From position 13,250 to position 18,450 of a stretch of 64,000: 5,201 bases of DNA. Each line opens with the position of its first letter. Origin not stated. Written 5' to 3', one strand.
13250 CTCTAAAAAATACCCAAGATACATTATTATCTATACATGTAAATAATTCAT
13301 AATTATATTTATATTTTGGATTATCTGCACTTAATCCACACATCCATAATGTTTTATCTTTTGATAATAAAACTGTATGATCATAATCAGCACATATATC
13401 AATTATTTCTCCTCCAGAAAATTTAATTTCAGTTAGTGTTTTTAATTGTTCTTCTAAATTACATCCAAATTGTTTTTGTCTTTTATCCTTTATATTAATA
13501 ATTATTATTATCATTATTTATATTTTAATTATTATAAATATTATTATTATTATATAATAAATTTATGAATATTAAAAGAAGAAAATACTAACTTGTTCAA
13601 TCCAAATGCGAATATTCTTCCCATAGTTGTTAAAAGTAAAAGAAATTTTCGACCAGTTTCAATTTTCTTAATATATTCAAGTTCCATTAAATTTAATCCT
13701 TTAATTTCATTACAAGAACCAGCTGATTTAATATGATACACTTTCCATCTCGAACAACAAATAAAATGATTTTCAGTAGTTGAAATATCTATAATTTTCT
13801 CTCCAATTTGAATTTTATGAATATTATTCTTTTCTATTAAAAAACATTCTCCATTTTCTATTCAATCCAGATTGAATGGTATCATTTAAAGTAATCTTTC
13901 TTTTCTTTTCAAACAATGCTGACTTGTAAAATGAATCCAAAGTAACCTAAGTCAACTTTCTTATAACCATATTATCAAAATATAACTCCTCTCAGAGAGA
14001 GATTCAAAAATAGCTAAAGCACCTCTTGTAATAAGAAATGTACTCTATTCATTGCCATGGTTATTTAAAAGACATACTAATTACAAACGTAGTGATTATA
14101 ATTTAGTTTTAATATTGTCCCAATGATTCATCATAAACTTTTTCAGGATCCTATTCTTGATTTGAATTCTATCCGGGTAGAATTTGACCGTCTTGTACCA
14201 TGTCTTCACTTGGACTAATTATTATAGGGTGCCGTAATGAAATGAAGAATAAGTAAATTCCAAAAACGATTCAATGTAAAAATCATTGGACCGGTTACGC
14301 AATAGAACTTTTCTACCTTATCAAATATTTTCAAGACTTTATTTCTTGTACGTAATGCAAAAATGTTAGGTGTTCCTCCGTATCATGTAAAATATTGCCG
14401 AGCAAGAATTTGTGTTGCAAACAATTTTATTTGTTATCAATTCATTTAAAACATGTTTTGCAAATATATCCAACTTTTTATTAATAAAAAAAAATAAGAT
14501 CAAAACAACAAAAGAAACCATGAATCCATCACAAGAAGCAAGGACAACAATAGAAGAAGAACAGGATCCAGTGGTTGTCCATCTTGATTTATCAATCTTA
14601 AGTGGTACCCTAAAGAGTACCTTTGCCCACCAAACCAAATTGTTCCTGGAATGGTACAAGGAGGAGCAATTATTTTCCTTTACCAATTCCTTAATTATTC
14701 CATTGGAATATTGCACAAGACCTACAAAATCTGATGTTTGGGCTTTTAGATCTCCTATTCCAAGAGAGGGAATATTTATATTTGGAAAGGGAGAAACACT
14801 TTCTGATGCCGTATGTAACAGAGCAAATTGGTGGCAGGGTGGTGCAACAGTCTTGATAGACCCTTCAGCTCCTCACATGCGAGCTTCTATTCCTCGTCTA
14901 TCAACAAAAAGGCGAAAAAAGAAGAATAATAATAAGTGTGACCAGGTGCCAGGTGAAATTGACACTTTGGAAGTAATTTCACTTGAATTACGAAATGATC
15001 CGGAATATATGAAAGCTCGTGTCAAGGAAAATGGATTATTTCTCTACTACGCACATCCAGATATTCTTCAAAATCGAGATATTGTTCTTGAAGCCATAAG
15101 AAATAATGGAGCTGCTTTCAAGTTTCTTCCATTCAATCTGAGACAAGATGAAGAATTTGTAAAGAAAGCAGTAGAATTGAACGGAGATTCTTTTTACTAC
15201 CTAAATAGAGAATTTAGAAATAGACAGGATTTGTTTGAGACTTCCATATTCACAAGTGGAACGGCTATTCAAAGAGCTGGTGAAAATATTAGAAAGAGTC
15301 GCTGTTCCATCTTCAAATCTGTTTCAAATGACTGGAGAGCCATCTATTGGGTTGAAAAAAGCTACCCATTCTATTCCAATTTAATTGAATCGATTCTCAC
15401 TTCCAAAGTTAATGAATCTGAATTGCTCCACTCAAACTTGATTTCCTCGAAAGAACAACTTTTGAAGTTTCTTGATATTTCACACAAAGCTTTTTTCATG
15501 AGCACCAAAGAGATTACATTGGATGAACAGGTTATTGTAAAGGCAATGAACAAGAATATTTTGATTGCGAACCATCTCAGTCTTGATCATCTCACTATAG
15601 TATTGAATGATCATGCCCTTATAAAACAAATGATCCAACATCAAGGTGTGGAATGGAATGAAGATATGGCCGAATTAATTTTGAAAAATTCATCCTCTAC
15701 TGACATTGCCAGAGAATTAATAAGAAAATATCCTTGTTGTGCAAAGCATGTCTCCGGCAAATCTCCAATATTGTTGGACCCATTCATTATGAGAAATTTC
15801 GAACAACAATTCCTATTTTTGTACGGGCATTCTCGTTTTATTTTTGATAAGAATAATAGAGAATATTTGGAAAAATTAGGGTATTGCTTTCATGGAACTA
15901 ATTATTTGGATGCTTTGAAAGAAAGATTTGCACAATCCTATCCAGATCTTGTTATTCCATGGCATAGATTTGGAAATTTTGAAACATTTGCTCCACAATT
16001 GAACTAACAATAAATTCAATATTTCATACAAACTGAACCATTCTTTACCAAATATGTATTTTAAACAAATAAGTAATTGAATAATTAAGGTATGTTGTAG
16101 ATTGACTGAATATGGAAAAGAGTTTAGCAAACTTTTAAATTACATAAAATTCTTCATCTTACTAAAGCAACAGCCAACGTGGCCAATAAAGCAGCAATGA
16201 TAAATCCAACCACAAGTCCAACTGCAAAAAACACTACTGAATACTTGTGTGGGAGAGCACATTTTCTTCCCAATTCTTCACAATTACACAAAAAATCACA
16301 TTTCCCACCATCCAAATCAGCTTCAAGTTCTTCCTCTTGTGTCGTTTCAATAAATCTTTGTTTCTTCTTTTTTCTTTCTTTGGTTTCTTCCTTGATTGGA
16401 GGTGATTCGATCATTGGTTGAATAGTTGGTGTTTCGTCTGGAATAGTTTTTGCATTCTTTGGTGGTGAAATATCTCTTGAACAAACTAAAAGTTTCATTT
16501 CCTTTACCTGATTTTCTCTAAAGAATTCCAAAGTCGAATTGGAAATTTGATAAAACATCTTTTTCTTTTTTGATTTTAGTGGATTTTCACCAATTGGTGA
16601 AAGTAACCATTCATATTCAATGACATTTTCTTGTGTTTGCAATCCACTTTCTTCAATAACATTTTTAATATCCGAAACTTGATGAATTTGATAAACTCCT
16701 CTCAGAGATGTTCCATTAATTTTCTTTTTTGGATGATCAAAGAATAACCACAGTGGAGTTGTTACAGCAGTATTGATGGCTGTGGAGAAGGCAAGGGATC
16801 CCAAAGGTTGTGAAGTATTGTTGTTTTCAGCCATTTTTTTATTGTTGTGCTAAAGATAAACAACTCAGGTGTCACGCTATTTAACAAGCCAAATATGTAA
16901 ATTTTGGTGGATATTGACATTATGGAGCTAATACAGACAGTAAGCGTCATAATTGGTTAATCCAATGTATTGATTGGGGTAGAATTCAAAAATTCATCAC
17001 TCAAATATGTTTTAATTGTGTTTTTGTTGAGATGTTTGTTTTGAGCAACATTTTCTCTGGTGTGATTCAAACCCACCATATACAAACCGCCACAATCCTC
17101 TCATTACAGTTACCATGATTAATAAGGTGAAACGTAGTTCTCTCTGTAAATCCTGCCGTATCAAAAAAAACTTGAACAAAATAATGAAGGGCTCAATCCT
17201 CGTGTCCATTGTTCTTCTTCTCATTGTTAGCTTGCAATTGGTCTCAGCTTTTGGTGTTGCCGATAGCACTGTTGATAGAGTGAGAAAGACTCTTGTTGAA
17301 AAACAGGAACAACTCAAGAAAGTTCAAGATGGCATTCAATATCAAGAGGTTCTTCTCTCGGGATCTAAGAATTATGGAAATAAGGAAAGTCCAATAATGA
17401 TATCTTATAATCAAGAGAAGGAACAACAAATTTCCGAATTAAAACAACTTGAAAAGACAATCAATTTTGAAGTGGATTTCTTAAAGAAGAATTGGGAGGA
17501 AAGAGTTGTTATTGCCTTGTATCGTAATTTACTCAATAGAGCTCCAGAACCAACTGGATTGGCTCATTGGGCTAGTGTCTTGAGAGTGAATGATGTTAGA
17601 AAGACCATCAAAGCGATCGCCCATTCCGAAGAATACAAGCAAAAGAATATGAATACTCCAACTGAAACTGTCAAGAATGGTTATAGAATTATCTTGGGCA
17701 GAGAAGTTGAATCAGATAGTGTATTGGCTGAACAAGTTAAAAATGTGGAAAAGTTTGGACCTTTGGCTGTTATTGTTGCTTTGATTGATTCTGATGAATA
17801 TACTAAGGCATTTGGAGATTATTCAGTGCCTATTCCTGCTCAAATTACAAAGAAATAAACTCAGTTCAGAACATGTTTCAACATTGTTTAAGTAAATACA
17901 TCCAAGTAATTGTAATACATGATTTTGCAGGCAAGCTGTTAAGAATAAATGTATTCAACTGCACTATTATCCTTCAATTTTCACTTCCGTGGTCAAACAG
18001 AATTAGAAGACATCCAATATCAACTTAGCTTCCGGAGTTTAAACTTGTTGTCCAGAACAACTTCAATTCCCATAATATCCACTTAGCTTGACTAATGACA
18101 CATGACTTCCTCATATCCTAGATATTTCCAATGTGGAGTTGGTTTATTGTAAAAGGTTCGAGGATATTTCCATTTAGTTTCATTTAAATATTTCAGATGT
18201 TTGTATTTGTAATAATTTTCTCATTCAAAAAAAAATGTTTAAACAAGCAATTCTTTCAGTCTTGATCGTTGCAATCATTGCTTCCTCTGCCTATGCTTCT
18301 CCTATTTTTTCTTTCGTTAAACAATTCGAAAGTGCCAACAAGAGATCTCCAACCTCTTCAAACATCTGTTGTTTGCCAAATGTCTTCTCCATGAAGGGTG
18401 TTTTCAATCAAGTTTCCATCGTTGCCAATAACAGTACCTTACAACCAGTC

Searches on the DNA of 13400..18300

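Call 58: search_rna_families(source=window, start=13400, end=18300, threshold=evalue, max_evalue=0.1)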
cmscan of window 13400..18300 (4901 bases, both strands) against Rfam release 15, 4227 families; matches with E-value up to 0.1: 0.
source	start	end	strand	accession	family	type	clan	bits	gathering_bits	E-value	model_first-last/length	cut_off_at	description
